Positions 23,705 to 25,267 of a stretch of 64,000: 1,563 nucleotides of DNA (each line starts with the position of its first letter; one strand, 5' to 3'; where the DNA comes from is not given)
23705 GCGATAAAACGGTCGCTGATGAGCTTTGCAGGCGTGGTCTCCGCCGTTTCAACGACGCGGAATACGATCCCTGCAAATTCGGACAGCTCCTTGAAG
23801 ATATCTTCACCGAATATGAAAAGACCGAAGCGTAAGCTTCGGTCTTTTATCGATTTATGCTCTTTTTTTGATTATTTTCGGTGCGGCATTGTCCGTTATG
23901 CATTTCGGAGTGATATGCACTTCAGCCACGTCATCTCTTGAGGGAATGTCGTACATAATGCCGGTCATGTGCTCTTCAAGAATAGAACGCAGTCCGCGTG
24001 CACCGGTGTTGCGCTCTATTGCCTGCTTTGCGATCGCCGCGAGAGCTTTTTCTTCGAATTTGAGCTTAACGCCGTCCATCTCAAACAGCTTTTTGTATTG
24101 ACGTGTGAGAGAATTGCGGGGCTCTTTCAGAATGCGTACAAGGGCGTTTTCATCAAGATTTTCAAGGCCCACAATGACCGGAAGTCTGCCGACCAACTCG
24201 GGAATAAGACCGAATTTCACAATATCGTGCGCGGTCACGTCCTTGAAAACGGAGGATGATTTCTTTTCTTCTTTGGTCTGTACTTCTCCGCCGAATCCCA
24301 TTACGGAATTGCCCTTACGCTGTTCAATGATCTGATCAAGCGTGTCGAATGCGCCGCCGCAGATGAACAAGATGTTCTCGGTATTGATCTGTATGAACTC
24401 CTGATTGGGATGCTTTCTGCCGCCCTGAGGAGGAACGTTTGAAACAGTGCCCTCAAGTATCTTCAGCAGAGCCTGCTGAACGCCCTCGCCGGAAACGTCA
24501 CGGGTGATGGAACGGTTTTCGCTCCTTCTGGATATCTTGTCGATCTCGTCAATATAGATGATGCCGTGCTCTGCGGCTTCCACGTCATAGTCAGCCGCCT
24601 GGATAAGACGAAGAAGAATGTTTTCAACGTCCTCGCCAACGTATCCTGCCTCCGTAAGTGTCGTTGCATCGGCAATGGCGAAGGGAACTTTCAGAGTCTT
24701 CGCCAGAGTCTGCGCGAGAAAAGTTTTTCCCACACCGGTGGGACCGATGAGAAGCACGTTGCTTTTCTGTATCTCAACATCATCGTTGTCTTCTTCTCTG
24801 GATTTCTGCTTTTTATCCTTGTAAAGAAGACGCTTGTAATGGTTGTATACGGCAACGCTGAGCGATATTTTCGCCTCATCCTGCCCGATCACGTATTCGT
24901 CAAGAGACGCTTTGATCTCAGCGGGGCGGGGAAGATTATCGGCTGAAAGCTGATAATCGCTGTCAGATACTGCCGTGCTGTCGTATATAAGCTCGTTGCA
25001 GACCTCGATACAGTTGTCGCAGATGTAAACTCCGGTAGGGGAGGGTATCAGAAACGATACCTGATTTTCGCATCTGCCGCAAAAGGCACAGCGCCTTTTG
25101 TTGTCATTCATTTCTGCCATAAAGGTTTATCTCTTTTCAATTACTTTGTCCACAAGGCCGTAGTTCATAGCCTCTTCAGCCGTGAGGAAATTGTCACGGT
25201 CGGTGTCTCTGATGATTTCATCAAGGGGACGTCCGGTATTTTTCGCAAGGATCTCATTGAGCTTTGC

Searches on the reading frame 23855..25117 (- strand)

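Call 24: search_protein_families(library=pfam, proteins=[window:23855-25117:-], max_evalue=0.001)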
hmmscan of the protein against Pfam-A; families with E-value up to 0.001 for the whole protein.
window:23855-25117:- (420 aa): 14 families
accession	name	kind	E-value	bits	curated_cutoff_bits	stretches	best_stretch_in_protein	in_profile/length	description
PF07724.20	AAA_2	-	1.9e-35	122.8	27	1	118-315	3-166/166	AAA domain (Cdc48 subfamily)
PF00004.35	AAA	-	8.8e-17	62.2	21.2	1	121-252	1-105/131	ATPase family associated with various cellular activities (AAA)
PF06689.19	zf-C4_ClpX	-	2.6e-14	53.2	27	1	9-45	2-38/39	ClpX C4-type zinc finger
PF10431.15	ClpB_D2-small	-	4e-12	46.4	21.9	1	321-399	1-75/81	C-terminal, D2-small domain, of ClpB protein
PF07728.20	AAA_5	-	4.3e-07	30.5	22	1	120-197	1-80/139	AAA domain (dynein-related subfamily)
PF05496.18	RuvB_N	-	5.1e-06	26.8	27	1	119-200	34-101/159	Holliday junction DNA helicase RuvB P-loop domain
PF13401.12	AAA_22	-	2.1e-05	25.3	27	1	118-196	5-97/130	AAA domain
PF14532.12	Sigma54_activ_2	-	5.2e-05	23.9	25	1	114-198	17-84/138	Sigma-54 interaction domain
PF00158.32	Sigma54_activat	-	6.7e-05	23.1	20.2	0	102-140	6-44/168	Sigma-54 interaction domain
PF13173.12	AAA_14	-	8.5e-05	23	27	1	119-197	3-76/129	AAA domain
PF13191.12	AAA_16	-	0.00014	22.9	32.6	1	119-151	25-60/167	AAA ATPase domain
PF01695.23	IstB_IS21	-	0.00015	21.8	24.1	1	117-140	91-114/238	IstB-like ATP binding protein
PF00493.29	MCM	-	0.00018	21.1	23.3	1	114-199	53-137/224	MCM P-loop domain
PF01078.27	Mg_chelatase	-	0.00025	20.9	20.3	0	119-142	23-46/207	Magnesium chelatase, subunit ChlI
